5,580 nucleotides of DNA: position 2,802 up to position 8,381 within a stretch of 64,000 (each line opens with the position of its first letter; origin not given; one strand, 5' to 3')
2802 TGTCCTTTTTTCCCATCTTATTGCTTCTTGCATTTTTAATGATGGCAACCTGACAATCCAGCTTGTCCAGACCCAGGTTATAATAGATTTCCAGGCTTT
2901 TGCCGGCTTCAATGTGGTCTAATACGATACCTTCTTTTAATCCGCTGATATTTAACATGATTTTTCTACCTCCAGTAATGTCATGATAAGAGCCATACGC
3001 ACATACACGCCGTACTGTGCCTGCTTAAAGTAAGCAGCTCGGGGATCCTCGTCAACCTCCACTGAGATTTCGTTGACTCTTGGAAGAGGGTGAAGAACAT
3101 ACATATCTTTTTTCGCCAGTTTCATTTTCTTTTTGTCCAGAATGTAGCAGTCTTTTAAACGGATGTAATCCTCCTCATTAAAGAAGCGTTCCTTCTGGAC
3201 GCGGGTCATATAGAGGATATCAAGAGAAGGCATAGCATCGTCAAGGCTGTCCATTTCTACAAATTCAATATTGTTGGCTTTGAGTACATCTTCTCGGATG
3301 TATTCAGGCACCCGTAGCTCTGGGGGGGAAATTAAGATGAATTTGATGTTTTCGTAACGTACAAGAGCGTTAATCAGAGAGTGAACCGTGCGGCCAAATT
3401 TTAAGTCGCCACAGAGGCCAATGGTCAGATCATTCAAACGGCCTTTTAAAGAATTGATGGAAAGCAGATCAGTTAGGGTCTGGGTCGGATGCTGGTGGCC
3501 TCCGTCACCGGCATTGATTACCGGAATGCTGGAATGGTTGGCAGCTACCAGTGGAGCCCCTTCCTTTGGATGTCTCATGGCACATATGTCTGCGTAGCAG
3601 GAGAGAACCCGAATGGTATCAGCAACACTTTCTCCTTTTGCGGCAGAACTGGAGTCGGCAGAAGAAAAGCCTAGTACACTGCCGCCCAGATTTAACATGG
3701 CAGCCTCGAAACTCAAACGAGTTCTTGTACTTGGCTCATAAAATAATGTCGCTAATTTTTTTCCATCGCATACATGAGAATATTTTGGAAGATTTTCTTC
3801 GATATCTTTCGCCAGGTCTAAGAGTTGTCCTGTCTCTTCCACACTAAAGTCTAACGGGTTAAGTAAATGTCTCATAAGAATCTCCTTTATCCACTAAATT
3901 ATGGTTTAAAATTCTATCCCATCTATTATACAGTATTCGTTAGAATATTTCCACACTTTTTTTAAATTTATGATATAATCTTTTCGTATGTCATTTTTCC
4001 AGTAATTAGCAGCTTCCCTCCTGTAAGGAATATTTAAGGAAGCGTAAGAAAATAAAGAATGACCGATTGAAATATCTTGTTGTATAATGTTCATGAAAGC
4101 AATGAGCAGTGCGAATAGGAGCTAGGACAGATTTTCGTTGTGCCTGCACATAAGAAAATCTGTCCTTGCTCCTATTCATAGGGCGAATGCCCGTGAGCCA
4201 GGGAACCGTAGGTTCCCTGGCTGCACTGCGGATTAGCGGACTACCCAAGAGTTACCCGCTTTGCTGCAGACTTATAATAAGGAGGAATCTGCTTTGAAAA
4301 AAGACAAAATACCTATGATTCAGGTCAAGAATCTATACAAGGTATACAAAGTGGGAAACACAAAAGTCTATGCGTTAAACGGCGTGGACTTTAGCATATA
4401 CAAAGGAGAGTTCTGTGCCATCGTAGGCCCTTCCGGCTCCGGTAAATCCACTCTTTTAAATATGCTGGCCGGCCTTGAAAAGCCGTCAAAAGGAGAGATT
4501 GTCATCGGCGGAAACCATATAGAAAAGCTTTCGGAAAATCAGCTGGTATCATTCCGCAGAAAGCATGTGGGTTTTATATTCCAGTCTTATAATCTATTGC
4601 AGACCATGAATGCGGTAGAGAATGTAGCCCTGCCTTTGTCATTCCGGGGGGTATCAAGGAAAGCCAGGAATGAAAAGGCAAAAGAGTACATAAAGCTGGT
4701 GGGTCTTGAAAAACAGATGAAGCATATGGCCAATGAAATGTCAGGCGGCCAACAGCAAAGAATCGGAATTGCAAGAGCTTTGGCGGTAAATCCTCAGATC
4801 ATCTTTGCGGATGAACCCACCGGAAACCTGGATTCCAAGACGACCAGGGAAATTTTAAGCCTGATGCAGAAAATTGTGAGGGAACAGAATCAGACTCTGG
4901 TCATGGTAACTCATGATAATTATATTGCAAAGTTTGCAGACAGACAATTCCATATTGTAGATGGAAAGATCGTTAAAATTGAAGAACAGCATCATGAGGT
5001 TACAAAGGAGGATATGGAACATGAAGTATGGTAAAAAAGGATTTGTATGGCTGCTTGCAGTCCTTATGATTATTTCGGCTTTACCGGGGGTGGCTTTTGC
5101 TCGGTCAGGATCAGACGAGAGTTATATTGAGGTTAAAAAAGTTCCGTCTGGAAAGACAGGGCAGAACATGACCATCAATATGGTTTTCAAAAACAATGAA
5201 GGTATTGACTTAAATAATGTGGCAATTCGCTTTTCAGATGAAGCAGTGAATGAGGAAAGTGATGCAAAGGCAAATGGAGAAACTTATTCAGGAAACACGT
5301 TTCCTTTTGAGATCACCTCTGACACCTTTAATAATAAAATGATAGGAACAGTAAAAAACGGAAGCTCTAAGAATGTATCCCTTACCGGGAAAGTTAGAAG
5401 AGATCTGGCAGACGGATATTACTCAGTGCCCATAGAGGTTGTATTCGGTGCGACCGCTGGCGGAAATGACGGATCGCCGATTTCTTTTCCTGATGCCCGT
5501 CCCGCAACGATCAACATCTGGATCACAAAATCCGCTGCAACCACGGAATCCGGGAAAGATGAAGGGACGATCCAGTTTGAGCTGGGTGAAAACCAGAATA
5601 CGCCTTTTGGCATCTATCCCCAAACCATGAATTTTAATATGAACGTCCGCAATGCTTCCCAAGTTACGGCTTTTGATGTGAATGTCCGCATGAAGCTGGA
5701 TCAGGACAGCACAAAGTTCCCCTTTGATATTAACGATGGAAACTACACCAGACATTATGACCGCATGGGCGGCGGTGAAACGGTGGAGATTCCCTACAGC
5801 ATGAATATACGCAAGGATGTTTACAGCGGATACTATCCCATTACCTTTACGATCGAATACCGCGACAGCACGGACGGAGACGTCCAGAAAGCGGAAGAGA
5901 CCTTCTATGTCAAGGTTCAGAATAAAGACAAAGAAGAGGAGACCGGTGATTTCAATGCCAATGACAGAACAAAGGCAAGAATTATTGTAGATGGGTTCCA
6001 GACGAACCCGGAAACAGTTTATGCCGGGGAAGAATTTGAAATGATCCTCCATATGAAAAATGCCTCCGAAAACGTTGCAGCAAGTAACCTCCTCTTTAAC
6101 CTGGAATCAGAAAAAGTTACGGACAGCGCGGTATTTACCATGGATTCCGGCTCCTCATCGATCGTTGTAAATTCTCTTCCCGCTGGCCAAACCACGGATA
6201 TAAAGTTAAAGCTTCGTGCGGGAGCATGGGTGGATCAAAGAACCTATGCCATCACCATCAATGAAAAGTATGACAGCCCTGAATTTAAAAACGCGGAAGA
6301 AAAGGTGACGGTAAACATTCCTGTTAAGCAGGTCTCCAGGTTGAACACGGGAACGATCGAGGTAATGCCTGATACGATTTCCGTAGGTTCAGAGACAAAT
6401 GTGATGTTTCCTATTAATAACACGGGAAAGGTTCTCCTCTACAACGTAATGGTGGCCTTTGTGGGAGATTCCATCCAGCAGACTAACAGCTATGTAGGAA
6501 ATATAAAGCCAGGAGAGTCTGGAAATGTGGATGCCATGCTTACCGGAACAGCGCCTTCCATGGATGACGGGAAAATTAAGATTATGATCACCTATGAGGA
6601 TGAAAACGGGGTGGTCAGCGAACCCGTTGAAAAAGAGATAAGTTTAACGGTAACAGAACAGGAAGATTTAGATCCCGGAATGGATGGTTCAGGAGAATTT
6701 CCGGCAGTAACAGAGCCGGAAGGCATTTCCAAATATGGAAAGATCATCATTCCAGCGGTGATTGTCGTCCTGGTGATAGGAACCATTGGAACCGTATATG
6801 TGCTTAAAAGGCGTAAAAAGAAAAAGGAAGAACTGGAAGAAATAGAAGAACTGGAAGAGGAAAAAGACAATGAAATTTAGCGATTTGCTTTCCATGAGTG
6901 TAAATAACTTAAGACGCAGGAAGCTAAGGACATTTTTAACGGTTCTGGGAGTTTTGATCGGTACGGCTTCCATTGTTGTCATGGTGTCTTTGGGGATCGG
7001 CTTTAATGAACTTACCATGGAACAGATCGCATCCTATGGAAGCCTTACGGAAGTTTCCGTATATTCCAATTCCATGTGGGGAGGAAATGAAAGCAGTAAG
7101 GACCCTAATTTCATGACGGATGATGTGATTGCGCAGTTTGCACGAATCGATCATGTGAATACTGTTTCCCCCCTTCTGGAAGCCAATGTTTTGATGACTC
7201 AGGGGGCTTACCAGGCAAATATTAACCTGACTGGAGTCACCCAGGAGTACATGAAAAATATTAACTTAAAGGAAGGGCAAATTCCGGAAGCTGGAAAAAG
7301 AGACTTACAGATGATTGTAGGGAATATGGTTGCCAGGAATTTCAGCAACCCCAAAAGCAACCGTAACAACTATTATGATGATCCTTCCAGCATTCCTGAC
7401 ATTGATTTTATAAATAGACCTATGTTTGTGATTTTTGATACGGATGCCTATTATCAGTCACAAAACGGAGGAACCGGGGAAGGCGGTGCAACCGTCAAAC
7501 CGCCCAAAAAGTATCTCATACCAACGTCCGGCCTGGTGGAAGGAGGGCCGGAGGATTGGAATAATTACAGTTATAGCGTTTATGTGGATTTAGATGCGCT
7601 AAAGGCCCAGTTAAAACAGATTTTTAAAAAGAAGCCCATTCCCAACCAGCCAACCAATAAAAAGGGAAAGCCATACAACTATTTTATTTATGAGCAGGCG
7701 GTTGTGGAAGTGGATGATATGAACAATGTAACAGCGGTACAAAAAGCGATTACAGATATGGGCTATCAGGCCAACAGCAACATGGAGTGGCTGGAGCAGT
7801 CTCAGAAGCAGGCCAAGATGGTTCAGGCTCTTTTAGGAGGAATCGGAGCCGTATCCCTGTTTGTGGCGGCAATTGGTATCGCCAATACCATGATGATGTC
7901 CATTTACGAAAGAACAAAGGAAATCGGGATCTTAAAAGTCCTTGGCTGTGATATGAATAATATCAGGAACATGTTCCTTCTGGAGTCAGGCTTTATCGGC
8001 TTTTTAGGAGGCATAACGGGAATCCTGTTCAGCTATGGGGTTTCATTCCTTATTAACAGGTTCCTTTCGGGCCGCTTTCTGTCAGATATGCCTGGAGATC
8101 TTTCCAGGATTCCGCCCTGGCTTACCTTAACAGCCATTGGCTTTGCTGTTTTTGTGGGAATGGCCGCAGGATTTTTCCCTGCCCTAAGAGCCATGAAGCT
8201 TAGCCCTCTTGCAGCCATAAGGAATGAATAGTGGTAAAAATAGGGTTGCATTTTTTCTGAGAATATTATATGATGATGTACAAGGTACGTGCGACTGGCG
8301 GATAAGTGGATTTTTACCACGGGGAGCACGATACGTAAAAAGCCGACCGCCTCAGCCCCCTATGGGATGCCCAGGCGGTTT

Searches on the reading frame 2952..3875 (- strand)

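Call 73: search_protein_families(library=pfam, proteins=[window:2952-3875:-], max_evalue=0.00001)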
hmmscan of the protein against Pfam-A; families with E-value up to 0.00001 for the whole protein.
window:2952-3875:- (307 aa): 2 families
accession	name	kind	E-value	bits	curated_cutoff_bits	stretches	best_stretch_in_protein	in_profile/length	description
PF02729.26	OTCace_N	-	3e-47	160.9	29.9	1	2-141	1-147/148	Aspartate/ornithine carbamoyltransferase, carbamoyl-P binding domain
PF00185.30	OTCace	-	4.7e-30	105.2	29.4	1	149-299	2-156/157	Aspartate/ornithine carbamoyltransferase, Asp/Orn binding domain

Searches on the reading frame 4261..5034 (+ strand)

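Call 73: search_protein_families(library=pfam, proteins=[window:4261-5034:+], max_evalue=0.00001)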
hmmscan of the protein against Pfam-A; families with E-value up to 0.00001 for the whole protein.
window:4261-5034:+ (257 aa): 4 families
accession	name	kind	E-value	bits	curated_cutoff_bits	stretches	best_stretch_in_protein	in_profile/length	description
PF00005.33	ABC_tran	-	1.2e-37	130.1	25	1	39-187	1-136/137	ABC transporter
PF13304.12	AAA_21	-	8.3e-08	33.1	27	0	53-72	3-22/304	AAA domain, putative AbiEii toxin, Type IV TA system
PF20720.3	nSTAND3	-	5.9e-07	29.8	27.2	0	50-70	18-38/155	Novel STAND NTPase 3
PF02463.25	SMC_N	-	1.4e-06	28.3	40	0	35-233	11-212/220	RecF/RecN/SMC N terminal domain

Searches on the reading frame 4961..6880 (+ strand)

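Call 73: search_protein_families(library=pfam, proteins=[window:4961-6880:+], max_evalue=0.00001)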
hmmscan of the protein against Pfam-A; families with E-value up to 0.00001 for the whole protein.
window:4961-6880:+ (639 aa): 1 family
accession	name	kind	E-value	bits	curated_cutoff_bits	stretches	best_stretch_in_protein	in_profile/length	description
PF07705.17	CARDB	-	2.1e-08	34.8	22.7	0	467-557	9-94/101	CARDB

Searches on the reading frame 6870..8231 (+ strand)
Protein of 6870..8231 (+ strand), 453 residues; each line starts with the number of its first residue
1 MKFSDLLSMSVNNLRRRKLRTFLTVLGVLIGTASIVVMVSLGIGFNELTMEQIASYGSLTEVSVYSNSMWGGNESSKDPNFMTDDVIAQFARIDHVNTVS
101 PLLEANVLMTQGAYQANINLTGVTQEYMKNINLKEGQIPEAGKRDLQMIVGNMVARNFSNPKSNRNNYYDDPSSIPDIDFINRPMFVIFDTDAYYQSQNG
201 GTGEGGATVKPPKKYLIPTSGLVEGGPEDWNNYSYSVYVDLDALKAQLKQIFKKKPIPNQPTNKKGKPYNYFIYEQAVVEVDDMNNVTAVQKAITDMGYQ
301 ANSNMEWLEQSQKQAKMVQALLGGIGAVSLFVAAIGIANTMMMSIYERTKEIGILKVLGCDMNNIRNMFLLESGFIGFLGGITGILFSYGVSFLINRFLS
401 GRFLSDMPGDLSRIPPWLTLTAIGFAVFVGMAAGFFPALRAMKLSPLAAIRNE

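Call 73: search_protein_families(library=pfam, proteins=[window:6870-8231:+], max_evalue=0.00001)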
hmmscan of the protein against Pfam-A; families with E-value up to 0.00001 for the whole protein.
window:6870-8231:+ (453 aa): 2 families
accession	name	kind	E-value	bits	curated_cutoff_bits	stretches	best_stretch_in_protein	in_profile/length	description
PF02687.27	FtsX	-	2.1e-22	79.9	25.5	1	325-446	3-120/120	FtsX-like permease C-terminal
PF12704.14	MacB_PCD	-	1.2e-14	55.5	27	1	21-158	1-134/207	MacB-like periplasmic core domain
